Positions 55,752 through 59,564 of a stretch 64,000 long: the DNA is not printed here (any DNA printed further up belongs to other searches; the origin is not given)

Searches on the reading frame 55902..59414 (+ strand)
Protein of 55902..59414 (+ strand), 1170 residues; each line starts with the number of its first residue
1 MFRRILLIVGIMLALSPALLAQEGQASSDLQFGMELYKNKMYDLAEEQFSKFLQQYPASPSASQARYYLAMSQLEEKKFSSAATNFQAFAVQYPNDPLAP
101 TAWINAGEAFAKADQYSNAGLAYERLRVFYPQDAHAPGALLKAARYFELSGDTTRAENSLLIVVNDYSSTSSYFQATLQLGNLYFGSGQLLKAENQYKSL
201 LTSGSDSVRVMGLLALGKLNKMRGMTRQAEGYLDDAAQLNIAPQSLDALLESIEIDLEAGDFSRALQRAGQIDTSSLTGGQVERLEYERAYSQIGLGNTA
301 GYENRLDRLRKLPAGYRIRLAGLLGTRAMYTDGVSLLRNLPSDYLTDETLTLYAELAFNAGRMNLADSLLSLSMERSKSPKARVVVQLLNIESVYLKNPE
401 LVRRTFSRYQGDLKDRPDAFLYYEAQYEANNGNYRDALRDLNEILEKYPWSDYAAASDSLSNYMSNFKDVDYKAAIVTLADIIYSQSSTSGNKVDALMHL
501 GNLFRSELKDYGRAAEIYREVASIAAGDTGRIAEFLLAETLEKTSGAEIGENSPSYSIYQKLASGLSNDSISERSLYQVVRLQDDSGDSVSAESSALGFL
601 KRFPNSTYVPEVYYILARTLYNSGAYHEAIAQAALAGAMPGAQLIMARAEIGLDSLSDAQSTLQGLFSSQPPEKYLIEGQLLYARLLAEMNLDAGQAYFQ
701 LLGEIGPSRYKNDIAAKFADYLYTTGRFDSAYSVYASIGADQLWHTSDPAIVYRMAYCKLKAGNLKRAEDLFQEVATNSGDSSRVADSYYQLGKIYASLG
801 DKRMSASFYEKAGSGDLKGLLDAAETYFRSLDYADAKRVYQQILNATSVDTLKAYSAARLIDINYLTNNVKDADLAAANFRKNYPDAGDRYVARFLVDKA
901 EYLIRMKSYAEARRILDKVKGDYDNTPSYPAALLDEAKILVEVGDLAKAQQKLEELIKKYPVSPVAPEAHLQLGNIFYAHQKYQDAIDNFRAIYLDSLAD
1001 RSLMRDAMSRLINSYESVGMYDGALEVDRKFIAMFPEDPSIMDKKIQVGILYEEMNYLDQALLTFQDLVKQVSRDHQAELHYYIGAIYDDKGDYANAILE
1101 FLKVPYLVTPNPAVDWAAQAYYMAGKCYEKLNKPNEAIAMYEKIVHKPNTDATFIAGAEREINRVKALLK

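Call 23: search_protein_families(library=pfam, proteins=[window:55902-59414:+], max_evalue=0.00001)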
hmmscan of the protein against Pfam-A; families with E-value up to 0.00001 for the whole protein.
window:55902-59414:+ (1170 aa): 15 families
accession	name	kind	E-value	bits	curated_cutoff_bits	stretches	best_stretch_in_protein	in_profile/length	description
PF13432.12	TPR_16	-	4.5e-33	113.7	32.7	1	934-994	1-58/65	Tetratricopeptide repeat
PF13428.12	TPR_14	-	1.5e-30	103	23.5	0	421-453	4-36/44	Tetratricopeptide repeat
PF13174.12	TPR_6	-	2.6e-28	97.1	26.3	0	1119-1149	1-32/33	Tetratricopeptide repeat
PF07719.23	TPR_2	-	8e-27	91.6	27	0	1118-1144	1-27/34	Tetratricopeptide repeat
PF14559.12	TPR_19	-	3.9e-20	72.4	25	0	726-786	5-62/68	Tetratricopeptide repeat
PF13424.12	TPR_12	-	8.1e-20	71.2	30.1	0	750-812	3-71/77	Tetratricopeptide repeat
PF13525.12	YfiO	-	3.5e-16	60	25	0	416-484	3-70/203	Outer membrane lipoprotein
PF09976.15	TPR_21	-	9e-15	55.4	25.5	1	907-991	53-137/193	Tetratricopeptide repeat-like domain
PF00515.34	TPR_1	-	1.9e-13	50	27.8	0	1118-1143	1-26/34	Tetratricopeptide repeat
PF12895.13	ANAPC3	-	1.7e-11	44.7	27.2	0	1057-1143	4-81/82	Anaphase-promoting complex, cyclosome, subunit 3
PF13181.12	TPR_8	-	5.5e-11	42.2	25.7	0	1118-1144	1-27/34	Tetratricopeptide repeat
PF25062.1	ARM_TT21_N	-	1.1e-09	38.8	40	0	53-264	17-220/222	Tetratricopeptide repeat protein 21 N-terminal ARM repeat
PF10602.15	RPN7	-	7.3e-09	36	29.6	0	1004-1109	35-144/174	26S proteasome subunit RPN7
PF13176.12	TPR_7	-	3.8e-08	33.2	27.9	0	496-530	1-34/36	Tetratricopeptide repeat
PF13512.12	TPR_18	-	2e-06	28.4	21.9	0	415-481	7-72/145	Tetratricopeptide repeat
